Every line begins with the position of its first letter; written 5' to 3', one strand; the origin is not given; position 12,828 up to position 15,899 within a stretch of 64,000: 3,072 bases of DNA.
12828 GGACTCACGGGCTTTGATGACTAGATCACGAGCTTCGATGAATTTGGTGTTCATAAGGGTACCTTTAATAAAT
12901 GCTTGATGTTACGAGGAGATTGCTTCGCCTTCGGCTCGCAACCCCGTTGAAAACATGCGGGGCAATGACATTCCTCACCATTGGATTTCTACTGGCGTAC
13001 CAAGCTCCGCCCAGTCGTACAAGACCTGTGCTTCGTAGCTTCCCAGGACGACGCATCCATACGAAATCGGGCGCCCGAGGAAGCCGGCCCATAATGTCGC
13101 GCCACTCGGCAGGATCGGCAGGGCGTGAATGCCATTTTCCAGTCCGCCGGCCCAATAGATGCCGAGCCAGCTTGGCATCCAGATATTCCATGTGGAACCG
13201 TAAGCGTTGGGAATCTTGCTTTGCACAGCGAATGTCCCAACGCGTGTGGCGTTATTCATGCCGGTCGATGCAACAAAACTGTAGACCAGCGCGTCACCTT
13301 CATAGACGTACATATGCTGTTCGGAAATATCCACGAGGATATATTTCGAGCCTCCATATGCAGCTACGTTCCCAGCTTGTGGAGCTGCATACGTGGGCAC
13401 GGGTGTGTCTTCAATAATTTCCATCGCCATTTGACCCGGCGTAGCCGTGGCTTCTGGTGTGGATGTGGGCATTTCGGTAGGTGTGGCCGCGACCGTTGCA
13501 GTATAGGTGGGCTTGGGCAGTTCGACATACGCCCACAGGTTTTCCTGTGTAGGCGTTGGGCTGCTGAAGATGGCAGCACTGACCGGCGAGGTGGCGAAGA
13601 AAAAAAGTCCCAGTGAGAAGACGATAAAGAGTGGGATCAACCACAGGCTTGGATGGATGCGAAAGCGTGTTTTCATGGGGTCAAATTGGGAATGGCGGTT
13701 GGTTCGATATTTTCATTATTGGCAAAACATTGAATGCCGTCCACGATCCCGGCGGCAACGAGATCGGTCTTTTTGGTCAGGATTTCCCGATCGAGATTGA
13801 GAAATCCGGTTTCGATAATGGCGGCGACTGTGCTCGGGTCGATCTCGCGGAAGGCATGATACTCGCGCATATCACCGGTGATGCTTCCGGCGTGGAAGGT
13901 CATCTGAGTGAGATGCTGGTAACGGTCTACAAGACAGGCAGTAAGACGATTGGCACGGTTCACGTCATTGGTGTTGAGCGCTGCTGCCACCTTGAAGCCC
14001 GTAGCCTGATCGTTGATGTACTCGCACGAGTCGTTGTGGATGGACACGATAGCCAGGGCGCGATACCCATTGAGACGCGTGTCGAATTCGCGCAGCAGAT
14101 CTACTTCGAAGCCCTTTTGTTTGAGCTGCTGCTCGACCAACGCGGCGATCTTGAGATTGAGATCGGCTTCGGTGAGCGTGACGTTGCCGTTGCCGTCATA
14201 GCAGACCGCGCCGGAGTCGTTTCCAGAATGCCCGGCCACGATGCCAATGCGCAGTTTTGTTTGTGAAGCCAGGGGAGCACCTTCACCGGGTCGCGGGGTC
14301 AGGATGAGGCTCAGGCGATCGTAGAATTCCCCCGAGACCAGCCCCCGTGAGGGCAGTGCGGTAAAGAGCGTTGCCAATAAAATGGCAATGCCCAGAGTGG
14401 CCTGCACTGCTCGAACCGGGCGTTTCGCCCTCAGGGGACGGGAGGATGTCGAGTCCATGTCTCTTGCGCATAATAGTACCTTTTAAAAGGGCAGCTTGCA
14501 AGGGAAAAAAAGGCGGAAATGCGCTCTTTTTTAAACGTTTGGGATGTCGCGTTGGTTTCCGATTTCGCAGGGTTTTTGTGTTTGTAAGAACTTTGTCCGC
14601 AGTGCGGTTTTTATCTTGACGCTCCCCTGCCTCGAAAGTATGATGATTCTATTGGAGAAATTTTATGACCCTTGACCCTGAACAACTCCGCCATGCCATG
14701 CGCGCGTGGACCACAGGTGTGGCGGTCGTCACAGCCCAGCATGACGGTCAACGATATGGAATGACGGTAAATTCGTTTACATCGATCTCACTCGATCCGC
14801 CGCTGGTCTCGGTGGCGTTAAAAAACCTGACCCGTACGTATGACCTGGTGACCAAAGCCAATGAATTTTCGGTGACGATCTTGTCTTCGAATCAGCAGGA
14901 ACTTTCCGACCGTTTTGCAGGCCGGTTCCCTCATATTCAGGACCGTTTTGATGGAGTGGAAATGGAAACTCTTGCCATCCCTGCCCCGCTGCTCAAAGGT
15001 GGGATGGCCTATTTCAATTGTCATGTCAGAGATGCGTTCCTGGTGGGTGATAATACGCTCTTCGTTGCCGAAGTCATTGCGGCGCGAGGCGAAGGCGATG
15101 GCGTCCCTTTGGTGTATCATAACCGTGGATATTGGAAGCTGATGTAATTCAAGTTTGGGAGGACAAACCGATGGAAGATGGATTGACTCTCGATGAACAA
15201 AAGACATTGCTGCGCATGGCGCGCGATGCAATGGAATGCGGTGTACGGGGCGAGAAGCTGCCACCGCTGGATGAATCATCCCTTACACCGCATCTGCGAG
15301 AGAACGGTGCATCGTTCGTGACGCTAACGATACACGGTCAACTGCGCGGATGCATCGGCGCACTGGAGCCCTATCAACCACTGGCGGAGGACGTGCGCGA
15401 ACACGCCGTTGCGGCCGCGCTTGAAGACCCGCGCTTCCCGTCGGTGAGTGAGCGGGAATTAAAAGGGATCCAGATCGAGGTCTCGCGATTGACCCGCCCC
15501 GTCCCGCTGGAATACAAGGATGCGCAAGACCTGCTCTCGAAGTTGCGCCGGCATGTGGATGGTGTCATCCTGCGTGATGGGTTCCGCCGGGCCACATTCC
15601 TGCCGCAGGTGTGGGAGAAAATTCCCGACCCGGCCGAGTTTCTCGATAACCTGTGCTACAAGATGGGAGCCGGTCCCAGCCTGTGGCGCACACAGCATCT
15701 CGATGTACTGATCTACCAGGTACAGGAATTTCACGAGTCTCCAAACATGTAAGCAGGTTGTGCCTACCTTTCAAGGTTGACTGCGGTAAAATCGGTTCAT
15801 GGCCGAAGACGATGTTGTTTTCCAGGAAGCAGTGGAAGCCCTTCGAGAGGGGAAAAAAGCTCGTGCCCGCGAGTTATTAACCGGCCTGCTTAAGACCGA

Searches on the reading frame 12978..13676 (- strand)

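Call 30: search_protein_families(library=pfam, proteins=[window:12978-13676:-], max_evalue=0.0001)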
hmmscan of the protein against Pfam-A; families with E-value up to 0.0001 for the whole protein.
window:12978-13676:- (233 aa): 1 family
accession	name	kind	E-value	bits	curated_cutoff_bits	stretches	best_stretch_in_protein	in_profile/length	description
PF03734.19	YkuD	-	5.5e-17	63.1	23.4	1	111-231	2-146/146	L,D-transpeptidase catalytic domain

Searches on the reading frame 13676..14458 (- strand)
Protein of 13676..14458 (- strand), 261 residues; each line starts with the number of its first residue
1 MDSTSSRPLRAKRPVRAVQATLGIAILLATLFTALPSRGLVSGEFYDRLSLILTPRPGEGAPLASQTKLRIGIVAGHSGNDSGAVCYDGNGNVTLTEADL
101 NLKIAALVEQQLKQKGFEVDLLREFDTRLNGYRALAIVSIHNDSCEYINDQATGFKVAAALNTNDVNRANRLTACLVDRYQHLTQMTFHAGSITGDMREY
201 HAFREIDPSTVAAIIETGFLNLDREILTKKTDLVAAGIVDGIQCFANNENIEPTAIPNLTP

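Call 30: search_protein_families(library=pfam, proteins=[window:13676-14458:-], max_evalue=0.0001)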
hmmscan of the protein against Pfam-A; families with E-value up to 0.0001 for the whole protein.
window:13676-14458:- (261 aa): 1 family
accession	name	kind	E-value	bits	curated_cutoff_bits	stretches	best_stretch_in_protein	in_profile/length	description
PF01520.23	Amidase_3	-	4e-17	63.3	27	1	71-243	1-173/174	N-acetylmuramoyl-L-alanine amidase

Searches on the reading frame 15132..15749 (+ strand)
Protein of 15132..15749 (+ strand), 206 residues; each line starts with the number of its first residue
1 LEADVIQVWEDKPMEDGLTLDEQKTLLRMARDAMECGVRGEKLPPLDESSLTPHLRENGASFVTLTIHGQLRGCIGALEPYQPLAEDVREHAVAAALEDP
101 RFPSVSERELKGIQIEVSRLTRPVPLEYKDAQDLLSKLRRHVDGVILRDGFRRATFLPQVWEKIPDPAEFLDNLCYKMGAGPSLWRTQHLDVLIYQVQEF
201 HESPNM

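Call 30: search_protein_families(library=pfam, proteins=[window:15132-15749:+], max_evalue=0.0001)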
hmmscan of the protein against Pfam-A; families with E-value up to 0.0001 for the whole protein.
window:15132-15749:+ (206 aa): 1 family
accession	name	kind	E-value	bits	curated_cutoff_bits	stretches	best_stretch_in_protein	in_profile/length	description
PF01871.22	AMMECR1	-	1.1e-46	158.8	25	1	28-200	2-168/168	AMMECR1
